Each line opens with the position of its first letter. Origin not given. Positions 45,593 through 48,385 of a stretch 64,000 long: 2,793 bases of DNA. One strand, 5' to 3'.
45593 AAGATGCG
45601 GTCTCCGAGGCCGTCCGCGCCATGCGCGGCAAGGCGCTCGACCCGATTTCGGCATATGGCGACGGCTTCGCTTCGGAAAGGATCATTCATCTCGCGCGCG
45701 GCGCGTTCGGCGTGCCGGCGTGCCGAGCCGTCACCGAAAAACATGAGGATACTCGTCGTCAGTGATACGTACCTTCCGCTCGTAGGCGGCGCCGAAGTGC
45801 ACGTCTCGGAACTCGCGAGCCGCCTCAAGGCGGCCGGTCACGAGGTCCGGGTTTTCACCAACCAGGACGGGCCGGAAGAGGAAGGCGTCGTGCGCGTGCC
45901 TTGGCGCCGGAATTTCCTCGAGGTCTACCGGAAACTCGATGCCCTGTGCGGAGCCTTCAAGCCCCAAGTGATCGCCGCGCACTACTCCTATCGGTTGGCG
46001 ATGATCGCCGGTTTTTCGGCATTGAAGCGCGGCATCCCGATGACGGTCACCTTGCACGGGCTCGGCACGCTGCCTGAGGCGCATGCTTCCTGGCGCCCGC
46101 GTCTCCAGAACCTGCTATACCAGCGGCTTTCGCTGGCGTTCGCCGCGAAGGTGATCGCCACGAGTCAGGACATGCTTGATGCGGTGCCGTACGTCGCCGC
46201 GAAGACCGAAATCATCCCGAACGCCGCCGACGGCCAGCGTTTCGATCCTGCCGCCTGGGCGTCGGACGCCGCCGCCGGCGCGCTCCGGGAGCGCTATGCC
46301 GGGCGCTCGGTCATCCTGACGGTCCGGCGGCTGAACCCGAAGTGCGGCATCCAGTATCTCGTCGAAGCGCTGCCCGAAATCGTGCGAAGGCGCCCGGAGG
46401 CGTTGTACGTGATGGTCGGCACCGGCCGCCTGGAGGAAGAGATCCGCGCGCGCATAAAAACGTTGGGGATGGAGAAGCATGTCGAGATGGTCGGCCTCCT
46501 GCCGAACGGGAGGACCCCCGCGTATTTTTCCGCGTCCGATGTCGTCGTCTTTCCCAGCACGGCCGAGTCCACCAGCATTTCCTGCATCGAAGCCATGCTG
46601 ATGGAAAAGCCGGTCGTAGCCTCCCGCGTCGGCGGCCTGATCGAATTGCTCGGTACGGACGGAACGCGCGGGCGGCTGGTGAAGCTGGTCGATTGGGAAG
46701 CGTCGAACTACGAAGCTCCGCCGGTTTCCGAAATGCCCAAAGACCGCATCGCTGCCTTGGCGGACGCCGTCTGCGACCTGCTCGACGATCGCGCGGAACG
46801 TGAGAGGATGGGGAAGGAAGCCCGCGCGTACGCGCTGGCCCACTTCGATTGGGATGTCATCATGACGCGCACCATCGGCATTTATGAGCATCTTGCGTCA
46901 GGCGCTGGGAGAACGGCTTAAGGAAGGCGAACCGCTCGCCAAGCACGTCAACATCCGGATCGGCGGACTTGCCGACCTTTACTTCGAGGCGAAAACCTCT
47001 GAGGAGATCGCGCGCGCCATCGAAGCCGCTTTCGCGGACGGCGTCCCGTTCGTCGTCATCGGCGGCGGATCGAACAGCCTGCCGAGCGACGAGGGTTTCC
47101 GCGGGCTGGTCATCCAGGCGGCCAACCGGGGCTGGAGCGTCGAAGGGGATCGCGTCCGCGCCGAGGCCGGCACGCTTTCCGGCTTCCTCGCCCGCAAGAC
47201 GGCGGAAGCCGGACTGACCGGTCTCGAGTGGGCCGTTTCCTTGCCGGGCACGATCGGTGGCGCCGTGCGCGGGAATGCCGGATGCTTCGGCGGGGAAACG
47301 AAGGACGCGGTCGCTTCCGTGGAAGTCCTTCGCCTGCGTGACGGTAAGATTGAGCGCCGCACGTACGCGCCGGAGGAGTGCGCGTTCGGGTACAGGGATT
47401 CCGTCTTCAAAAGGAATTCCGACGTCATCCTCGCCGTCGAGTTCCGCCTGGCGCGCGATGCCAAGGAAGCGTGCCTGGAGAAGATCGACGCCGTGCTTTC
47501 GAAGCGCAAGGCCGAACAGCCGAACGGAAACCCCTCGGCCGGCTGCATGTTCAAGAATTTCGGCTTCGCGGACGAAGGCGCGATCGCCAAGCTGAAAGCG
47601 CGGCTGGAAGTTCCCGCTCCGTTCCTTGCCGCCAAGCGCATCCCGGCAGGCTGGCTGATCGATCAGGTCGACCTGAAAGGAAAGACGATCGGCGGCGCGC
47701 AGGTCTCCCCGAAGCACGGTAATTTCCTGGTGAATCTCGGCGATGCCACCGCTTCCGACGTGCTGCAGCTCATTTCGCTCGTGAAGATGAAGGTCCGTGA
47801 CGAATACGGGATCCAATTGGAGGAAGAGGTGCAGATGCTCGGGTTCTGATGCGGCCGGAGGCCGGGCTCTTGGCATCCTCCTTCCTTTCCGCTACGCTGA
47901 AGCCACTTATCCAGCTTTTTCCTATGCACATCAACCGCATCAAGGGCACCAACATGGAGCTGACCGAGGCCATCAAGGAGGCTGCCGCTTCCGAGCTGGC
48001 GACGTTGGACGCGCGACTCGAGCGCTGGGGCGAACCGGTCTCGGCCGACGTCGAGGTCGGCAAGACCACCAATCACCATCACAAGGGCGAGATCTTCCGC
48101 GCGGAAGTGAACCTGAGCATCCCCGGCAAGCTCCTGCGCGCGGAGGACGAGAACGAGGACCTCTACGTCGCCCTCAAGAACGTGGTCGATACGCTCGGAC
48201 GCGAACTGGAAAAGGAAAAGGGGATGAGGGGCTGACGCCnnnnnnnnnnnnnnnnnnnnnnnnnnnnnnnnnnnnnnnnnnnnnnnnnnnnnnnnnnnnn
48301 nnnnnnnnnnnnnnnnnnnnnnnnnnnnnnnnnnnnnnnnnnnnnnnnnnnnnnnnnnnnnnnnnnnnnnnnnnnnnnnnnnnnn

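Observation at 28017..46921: A roughly 19 kb Wzx/Wzy-type envelope glycan locus inserted between murC and murB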

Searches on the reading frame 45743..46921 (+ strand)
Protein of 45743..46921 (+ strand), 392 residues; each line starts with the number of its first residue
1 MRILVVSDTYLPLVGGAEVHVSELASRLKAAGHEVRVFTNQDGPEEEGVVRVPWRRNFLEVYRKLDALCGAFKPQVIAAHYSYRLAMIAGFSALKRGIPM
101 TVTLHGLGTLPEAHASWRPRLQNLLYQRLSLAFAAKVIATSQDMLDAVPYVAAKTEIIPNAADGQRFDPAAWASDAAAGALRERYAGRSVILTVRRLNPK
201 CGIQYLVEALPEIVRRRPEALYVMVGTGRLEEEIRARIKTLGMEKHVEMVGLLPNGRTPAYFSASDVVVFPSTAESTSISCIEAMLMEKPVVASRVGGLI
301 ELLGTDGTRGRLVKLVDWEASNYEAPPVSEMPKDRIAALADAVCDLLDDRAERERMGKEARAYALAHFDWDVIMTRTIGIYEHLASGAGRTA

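Call 8: search_protein_families(library=pfam, proteins=[window:45746-46921:+], max_evalue=0.01)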
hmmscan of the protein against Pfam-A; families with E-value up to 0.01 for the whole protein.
window:45746-46921:+ (391 aa): 7 families
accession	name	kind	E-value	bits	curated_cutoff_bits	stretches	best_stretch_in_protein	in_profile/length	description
PF00534.26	Glycos_transf_1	-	1.6e-29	103.1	26.4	1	186-319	14-147/172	Glycosyl transferases group 1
PF13692.12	Glyco_trans_1_4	-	3.2e-26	92.7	27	1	188-316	2-128/142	Glycosyl transferases group 1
PF13439.12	Glyco_transf_4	-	1.7e-23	84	28.5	1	13-162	1-167/170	Glycosyltransferase Family 4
PF13579.12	Glyco_trans_4_4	-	7.7e-23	82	29.7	1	14-159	1-157/158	Glycosyl transferase 4-like domain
PF13477.12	Glyco_trans_4_2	-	1e-08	35.9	23.4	1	13-140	6-139/139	Glycosyl transferase 4-like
PF20706.3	GT4-conflict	-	1.2e-07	31.5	26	1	260-370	278-379/385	Family 4 Glycosyltransferase in conflict systems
PF13524.12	Glyco_trans_1_2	-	0.00011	22.6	25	1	236-375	16-141/144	Glycosyl transferase-like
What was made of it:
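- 45743..46921 (+): GT4 glycosyltransferase overlapping WecB by 23 nt and murB by 38 nt. Pfam GT4 domains (call 8).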

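Call 79: search_protein_families(library=ncbifam, proteins=[window:45743-46921:+], max_evalue=0.00001)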
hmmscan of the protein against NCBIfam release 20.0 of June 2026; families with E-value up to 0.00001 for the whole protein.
window:45743-46921:+ (392 aa): 26 families (the best 25 are shown)
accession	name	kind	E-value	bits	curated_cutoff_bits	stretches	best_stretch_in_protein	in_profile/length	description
TIGR02149.1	glgA_Coryne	subfamily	7.7e-29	101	302.4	1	1-383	1-389/391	glycogen synthase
TIGR03088.1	stp2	hypoth_equivalog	2.2e-27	96.1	409.05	1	59-320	67-327/374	TIGR03088 family PEP-CTERM/XrtA system glycosyltransferase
TIGR04063.1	stp3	hypoth_equivalog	5.5e-26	91.4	442.05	1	63-384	82-395/397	TIGR04063 family PEP-CTERM/XrtA system glycosyltransferase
NF041876.1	EPS_EpsE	equivalog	2.7e-23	82.9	400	1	57-370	97-382/389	exopolysaccharide biosynthesis GT4 family glycosyltransferase EpsE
TIGR03999.1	thiol_BshA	equivalog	1e-21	77.3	273.7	1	95-384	108-373/375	N-acetyl-alpha-D-glucosaminyl L-malate synthase BshA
TIGR03449.1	mycothiol_MshA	equivalog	1.2e-21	77.1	462.5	1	85-384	112-403/406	D-inositol-3-phosphate glycosyltransferase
NF038295.1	EPS_HpsP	equivalog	6.9e-20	71.4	550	1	103-384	121-387/388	hormogonium polysaccharide biosynthesis glycosyltransferase HpsP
TIGR04047.1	MSMEG_0565_glyc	hypoth_equivalog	2.9e-18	66.1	259.85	1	127-306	132-318/373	MSMEG_0565 family glycosyltransferase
NF038229.1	Glyco4_Geo_Pelo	equivalog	2.1e-17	63.2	400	1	2-298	1-271/338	GPMC system family 4 glycosyltransferase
NF047684.1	TeichurnBiosyTuaC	equivalog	2.5e-17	62.9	550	1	72-305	107-330/391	teichuronic acid biosynthesis protein TuaC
NF007640.0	PRK10307.1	subfamily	2.1e-15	56.5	276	1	135-377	173-400/411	WcaI family glycosyltransferase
TIGR04157.1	glyco_rSAM_CFB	subfamily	2e-13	50.1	400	1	188-377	227-402/406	TIGR04157 family glycosyltransferase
NF041010.1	glycosy_Agl16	equivalog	3.2e-13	49.3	575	1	1-313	1-302/352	glycosylation protein Agl16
NF049988.1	MGlcDAGSynMgs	equivalog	9.4e-13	48.3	400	1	157-293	180-318/398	alpha-monoglucosyldiacylglycerol synthase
NF011726.0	PRK15179.1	equivalog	1.1e-12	47.1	733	1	188-382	517-692/694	Vi polysaccharide biosynthesis protein TviE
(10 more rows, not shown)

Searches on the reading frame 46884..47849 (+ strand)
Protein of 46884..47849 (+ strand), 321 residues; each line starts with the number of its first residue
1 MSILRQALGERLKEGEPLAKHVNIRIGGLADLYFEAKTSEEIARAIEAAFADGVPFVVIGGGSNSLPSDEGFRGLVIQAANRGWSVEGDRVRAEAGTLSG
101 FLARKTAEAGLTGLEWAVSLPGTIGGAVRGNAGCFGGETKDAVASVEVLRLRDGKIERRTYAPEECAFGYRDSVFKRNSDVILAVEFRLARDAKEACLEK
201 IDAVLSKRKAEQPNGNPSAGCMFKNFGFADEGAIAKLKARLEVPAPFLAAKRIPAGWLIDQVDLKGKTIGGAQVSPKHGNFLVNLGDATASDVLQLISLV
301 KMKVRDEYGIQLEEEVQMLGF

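Call 8: search_protein_families(library=pfam, proteins=[window:46884-47849:+], max_evalue=0.01)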
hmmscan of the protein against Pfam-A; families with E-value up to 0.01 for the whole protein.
window:46884-47849:+ (321 aa): 2 families
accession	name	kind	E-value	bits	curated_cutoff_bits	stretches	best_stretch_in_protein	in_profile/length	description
PF02873.21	MurB_C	-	4.4e-31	107.4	27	1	199-319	4-99/99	UDP-N-acetylenolpyruvoylglucosamine reductase, C-terminal domain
PF01565.28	FAD_binding_4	-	3.8e-20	72.4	26.4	1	31-158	2-137/139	FAD binding domain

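Call 9: find_encoding_contigs(protein=window:46884-47849:+, flank=10000, max_places=6)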
Protein window:46884-47849:+ (321 aa): no gene with exactly this product is on record in the collection.
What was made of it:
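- Tried and rejected: An exact look-up of the window's MurB in the assembly index found nothing (call 9).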

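Call 16: find_related_loci(query=window:46884-47849:+, collection=metagenome_contigs, flank=10000)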
Query window:46884-47849:+ (321 aa) in metagenome_contigs; peptide patterns used: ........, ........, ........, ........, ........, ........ (x = any residue, [..] = any of these).
134 stretches matched a pattern; 72 encode a relative of the query (tblastn E <= 1e-3); 72 distinct loci.
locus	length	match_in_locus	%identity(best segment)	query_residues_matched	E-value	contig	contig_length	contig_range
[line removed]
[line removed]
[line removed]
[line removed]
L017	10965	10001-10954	73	4-321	2e-155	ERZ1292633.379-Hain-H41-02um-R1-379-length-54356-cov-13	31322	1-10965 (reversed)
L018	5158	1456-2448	69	1-321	3e-150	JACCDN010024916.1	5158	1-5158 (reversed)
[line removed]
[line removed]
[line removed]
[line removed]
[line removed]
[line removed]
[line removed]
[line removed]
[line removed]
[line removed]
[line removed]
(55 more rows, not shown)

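Call 79: search_protein_families(library=ncbifam, proteins=[window:46884-47849:+], max_evalue=0.00001)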
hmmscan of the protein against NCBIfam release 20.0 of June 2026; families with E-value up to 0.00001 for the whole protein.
window:46884-47849:+ (321 aa): 7 families
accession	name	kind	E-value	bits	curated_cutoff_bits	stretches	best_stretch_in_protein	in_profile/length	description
NF010480.0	PRK13905.1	equivalog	5.2e-85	284.9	259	1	7-320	11-299/303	UDP-N-acetylmuramate dehydrogenase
TIGR00179.1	murB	equivalog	2e-64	217.7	144.5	1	18-320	1-290/290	UDP-N-acetylmuramate dehydrogenase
NF000755.0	PRK00046.1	equivalog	4.4e-50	170.3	277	1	13-319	5-335/343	UDP-N-acetylmuramate dehydrogenase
NF011245.0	PRK14651.1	equivalog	3.3e-48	164.2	224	2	16-229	7-205/273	UDP-N-acetylmuramate dehydrogenase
NF010478.0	PRK13903.1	equivalog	2.5e-47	161.5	231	2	9-197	12-201/362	UDP-N-acetylmuramate dehydrogenase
NF010479.0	PRK13904.1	equivalog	9.6e-33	113.7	273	2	255-319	194-258/258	UDP-N-acetylmuramate dehydrogenase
NF011242.0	PRK14648.1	equivalog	7.9e-29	100.9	426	2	15-152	15-158/354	UDP-N-acetylmuramate dehydrogenase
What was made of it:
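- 46884..47849 (+): murB, UDP-N-acetylmuramate dehydrogenase. It forms the right border, followed by hpf (47849-48235) and secA (48240-50987) with a 1-nt overlap and a 4-nt gap. NF010480, 284.9 bits against 259; TIGR00179, 217.7 bits against 144.5 (call 79).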

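Call 81: search_protein_families(library=pfam, proteins=[L038:9009-9947:+, L029:7432-8112:+], max_evalue=0.01)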
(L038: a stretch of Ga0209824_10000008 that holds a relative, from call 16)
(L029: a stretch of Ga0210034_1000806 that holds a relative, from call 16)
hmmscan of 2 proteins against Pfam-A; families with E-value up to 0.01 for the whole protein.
L038:9009-9947:+ (312 aa): 1 family
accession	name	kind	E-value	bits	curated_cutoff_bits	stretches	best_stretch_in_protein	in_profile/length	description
PF02578.20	Cu-oxidase_4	-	1.7e-09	37.9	22.9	1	109-303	74-229/238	Multi-copper polyphenol oxidoreductase laccase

L029:7432-8112:+ (226 aa): 0 families

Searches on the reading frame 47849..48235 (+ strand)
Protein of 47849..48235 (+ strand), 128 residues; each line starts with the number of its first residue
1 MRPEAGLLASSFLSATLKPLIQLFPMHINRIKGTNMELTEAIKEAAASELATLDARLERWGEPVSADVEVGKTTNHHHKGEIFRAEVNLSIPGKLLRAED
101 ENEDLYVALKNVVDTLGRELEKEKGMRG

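Call 8: search_protein_families(library=pfam, proteins=[window:47849-48235:+], max_evalue=0.01)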
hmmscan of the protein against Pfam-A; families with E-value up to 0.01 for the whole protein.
window:47849-48235:+ (128 aa): 1 family
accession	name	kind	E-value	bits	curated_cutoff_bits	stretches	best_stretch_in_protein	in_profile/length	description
PF02482.25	Ribosomal_S30AE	-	1.7e-16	61.2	23.7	1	30-125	2-85/88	Sigma 54 modulation protein / S30EA ribosomal protein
